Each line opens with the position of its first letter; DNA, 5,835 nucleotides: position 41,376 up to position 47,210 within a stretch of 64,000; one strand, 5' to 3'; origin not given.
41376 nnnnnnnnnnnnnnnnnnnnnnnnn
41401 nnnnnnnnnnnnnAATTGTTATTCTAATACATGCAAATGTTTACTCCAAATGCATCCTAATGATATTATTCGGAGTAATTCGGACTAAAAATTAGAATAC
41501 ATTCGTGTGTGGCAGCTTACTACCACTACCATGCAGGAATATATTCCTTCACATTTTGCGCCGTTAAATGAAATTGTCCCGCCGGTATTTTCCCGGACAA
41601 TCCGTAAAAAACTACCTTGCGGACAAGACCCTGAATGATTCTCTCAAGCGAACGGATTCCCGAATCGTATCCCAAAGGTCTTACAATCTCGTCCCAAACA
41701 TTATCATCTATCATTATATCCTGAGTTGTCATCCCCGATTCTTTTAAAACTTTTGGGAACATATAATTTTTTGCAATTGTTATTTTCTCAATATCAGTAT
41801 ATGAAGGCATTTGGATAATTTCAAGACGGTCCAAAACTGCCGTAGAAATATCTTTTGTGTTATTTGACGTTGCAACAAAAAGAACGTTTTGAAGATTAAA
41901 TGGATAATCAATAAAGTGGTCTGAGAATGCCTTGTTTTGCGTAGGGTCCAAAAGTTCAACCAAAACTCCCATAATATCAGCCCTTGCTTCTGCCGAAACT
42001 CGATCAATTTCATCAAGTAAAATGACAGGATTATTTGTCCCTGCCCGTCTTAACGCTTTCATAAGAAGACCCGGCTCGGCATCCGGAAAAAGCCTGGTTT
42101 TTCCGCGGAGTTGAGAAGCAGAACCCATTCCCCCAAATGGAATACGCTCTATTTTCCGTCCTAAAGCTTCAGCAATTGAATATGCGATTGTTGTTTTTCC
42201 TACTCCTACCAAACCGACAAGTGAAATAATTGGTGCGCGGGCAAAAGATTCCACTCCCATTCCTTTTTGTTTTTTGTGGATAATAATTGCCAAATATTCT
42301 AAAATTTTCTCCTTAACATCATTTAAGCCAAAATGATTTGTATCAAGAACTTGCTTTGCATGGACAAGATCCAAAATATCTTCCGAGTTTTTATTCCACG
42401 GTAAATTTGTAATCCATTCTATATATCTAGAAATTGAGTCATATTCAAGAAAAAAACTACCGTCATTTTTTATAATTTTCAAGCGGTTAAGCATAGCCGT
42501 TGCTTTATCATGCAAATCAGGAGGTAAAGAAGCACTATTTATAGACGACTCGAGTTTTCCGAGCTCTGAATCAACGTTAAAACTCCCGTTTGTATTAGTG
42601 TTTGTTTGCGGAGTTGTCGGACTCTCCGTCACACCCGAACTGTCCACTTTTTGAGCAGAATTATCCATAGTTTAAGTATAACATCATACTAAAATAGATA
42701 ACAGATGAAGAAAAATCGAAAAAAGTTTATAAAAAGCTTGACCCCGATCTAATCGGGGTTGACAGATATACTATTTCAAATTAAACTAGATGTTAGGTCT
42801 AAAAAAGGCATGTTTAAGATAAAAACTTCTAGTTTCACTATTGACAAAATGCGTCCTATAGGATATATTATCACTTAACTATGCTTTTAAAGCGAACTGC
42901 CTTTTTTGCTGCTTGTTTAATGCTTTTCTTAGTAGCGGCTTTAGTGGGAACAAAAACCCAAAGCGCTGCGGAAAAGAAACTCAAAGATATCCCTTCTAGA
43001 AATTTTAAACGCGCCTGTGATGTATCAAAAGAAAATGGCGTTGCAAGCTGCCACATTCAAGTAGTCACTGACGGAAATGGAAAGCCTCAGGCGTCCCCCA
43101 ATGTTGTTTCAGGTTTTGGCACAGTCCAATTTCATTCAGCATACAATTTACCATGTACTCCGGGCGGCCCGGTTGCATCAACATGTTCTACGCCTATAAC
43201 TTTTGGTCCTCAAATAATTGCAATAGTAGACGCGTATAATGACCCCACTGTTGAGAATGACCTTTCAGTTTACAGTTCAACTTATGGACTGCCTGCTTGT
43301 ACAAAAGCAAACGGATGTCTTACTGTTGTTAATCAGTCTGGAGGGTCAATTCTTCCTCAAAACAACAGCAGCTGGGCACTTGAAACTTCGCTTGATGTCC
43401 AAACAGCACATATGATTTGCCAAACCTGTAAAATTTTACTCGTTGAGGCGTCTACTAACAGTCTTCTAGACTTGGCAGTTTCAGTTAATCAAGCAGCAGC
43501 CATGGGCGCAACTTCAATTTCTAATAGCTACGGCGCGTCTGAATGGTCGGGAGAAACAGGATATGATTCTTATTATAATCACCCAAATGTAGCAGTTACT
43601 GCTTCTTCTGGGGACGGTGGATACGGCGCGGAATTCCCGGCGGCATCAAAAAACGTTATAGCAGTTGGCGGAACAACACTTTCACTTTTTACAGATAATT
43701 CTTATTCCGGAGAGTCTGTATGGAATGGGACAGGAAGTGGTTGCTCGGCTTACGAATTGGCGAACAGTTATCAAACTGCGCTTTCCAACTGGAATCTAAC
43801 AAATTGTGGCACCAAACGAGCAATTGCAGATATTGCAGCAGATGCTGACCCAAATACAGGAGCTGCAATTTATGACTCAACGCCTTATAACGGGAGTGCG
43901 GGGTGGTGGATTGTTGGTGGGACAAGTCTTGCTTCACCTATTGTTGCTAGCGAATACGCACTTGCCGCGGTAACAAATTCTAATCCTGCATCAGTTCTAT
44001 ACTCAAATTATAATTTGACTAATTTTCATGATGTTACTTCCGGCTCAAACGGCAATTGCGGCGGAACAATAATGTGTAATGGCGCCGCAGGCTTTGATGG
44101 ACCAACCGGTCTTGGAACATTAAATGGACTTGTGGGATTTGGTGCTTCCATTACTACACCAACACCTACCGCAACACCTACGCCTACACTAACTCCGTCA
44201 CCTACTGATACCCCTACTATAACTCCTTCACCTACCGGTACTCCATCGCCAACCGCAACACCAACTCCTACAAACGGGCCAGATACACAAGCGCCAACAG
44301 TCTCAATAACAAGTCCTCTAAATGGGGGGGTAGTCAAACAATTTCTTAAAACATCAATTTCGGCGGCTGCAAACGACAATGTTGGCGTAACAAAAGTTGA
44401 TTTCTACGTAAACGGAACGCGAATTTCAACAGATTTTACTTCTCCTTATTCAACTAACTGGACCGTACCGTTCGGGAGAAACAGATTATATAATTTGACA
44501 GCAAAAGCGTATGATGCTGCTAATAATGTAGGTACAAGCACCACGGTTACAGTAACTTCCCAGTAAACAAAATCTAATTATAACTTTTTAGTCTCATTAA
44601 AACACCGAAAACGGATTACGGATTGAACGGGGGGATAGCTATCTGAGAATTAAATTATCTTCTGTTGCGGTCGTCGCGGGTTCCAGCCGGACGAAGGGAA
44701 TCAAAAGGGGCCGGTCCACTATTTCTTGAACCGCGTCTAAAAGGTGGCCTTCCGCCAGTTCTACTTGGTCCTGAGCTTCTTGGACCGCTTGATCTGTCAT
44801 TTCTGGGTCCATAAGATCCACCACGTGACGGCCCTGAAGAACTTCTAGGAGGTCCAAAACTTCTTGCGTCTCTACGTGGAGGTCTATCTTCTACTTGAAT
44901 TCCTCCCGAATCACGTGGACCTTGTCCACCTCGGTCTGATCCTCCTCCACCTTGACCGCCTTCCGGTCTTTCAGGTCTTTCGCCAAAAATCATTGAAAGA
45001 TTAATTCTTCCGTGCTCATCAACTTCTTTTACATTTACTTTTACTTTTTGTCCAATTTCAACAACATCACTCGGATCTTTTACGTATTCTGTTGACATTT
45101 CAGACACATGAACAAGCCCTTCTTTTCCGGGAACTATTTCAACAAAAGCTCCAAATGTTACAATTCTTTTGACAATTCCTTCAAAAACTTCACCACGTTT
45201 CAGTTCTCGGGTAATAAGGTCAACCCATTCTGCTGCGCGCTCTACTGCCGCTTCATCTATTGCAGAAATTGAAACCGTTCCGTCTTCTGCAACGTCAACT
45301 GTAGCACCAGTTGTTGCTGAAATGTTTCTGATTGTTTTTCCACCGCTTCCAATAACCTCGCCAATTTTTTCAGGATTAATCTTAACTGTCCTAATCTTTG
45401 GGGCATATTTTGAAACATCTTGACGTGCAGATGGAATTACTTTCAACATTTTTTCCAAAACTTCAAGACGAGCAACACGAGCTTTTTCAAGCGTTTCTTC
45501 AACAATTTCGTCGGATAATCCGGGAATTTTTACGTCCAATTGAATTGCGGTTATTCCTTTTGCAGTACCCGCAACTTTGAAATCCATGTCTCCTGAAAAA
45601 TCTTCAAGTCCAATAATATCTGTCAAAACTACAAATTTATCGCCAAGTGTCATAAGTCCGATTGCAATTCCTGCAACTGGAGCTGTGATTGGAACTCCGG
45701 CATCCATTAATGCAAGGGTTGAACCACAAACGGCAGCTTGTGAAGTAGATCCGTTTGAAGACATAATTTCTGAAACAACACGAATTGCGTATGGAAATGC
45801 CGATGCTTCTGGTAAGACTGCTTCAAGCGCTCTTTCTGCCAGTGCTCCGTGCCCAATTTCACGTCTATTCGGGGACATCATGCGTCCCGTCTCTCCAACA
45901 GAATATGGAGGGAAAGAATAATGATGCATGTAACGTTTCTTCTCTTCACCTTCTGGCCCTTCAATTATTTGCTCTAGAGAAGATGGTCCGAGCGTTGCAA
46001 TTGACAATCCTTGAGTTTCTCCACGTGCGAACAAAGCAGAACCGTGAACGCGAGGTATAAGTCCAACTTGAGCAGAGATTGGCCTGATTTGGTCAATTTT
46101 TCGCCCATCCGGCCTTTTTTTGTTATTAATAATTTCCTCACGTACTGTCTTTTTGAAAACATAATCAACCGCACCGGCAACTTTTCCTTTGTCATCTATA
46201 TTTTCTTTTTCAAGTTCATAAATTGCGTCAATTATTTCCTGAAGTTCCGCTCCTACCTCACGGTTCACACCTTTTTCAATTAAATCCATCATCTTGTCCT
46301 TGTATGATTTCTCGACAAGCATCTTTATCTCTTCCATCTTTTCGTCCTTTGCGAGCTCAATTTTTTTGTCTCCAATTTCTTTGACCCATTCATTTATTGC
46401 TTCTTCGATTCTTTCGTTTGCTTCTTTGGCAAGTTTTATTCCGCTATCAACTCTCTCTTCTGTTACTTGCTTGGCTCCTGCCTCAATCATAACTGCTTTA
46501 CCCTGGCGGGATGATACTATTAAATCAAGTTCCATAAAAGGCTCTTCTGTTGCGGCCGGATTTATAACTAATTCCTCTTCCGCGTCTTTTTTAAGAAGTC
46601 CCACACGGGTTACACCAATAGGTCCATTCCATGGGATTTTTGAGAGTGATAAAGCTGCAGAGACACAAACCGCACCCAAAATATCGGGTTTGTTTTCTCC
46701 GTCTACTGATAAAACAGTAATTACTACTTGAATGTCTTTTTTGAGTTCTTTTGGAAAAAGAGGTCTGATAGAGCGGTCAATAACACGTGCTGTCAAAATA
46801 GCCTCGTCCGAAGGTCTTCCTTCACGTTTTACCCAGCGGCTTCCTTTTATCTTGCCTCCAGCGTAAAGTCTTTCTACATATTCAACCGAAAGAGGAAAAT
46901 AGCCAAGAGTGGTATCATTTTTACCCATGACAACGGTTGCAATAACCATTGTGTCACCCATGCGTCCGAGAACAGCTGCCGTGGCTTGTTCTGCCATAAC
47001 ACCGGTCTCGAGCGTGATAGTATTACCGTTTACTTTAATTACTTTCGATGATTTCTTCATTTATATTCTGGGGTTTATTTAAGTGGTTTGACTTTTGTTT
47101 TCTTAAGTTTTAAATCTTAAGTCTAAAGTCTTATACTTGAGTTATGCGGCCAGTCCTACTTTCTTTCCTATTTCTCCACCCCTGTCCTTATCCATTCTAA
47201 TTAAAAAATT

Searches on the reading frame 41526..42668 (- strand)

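Call 62: search_protein_families(library=pfam, proteins=[window:41526-42668:-], max_evalue=0.00001)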
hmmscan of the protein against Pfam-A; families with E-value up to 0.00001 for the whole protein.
window:41526-42668:- (380 aa): 4 families
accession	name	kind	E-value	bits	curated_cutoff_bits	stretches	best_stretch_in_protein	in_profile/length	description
PF00004.35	AAA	-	6.6e-17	62.6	21.2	1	150-286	3-127/131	ATPase family associated with various cellular activities (AAA)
PF07728.20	AAA_5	-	6.6e-10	39.6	22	1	150-281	4-138/139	AAA domain (dynein-related subfamily)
PF22667.2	Lon_lid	-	1.1e-07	31.8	27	1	309-360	1-52/57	Lon protease AAA+ ATPase lid domain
PF07724.20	AAA_2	-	3.8e-06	27.5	27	0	149-271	7-126/166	AAA domain (Cdc48 subfamily)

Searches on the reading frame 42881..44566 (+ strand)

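Call 62: search_protein_families(library=pfam, proteins=[window:42881-44566:+], max_evalue=0.00001)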
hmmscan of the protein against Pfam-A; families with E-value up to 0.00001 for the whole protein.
window:42881-44566:+ (561 aa): 1 family
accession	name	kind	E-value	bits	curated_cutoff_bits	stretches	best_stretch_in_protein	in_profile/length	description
PF17957.7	Big_7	-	8.9e-17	61.9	24.1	1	472-541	1-70/70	Bacterial Ig domain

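Call 95: search_protein_families(library=pfam, proteins=[window:42881-44566:+], max_evalue=0.01)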
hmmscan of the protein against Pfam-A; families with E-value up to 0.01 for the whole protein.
window:42881-44566:+ (561 aa): 1 family
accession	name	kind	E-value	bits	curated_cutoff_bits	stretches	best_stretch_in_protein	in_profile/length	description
PF17957.7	Big_7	-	8.9e-17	61.9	24.1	1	472-541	1-70/70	Bacterial Ig domain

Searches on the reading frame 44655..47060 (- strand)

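Call 62: search_protein_families(library=pfam, proteins=[window:44655-47060:-], max_evalue=0.00001)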
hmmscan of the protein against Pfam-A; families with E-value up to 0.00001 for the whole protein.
window:44655-47060:- (801 aa): 5 families
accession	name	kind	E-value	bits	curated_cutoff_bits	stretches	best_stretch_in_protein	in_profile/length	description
PF01138.27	RNase_PH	-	2.3e-53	180.5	25.5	2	14-143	4-130/130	3' exoribonuclease family, domain 1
PF00575.29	S1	-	5.6e-20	71.9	22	1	620-690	2-73/74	S1 RNA binding domain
PF00013.35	KH_1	-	3.8e-11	43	21.5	1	558-613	3-64/66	KH domain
PF03725.20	RNase_PH_C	-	6.1e-09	36.2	20.8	0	147-214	2-67/67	3' exoribonuclease family, domain 2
PF23459.1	S1_RRP5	-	4.1e-07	30.9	27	1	620-682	1-63/72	RRP5 S1 domain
